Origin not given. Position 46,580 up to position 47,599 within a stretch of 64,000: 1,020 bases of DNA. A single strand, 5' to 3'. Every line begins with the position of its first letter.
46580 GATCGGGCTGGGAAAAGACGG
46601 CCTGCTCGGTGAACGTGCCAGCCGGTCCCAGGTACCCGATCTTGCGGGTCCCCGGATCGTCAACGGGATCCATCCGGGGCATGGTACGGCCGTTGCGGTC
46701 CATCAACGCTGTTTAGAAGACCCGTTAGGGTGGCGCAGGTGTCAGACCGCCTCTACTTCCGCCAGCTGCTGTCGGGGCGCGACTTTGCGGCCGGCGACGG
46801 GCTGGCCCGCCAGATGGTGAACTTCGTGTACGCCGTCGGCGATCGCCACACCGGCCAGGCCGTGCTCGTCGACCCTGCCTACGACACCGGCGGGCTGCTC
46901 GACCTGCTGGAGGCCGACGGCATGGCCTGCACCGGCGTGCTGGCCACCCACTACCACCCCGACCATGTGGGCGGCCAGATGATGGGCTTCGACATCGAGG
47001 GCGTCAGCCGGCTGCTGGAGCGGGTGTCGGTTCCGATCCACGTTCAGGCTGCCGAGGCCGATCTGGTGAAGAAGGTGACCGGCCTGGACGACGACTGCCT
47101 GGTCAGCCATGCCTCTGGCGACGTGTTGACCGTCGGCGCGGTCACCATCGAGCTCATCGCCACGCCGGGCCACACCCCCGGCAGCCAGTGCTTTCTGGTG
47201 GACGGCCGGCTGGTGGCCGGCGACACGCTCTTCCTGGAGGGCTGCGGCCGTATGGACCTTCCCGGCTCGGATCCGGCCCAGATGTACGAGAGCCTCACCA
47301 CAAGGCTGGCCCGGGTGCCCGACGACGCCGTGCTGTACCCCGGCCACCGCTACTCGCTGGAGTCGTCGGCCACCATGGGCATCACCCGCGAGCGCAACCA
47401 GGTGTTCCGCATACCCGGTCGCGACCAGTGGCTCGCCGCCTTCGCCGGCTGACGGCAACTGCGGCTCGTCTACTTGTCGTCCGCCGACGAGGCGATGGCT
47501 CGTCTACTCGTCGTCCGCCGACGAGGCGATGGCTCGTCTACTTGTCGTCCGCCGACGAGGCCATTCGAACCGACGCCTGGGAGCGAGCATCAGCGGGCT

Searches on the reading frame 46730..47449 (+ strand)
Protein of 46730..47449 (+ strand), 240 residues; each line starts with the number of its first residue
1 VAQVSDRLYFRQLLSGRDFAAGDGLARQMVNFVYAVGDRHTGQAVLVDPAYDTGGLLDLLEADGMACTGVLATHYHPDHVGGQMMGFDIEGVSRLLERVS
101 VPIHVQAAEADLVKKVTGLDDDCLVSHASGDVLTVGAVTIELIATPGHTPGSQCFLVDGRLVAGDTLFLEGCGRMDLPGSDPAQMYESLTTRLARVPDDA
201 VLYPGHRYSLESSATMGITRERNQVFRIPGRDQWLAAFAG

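Call 59: find_related_loci(query=window:46730-47449:+, collection=metagenome_contigs, flank=5000)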
Query window:46730-47449:+ (240 aa) in metagenome_contigs; peptide patterns used: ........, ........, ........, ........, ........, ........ (x = any residue, [..] = any of these).
600 stretches matched a pattern (row limit reached: there are more); 590 encode a relative of the query (tblastn E <= 1e-3); the best 80 are kept; 80 distinct loci.
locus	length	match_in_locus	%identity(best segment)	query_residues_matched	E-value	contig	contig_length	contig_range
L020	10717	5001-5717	74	1-239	1e-119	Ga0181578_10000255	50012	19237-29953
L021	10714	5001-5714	74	1-238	9e-120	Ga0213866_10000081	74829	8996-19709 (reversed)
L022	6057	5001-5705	74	4-238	3e-116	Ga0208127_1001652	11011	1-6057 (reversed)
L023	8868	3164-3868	73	4-238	9e-115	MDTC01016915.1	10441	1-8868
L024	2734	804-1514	71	4-240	5e-118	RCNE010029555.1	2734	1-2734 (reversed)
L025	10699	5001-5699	70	6-238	2e-110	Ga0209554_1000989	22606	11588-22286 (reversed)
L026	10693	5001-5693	70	8-238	1e-109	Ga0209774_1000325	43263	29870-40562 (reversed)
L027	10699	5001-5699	71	6-238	3e-109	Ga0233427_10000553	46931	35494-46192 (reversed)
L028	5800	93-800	71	3-238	4e-108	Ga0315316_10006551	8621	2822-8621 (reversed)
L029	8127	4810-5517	66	5-240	2e-108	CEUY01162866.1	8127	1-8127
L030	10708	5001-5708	66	5-240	7e-108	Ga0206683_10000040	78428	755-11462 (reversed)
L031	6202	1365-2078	65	3-240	1e-107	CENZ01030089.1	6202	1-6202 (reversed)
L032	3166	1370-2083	65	1-238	3e-110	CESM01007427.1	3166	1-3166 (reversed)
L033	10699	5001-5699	70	6-238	9e-107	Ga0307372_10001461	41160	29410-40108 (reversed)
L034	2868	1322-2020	70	6-238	7e-110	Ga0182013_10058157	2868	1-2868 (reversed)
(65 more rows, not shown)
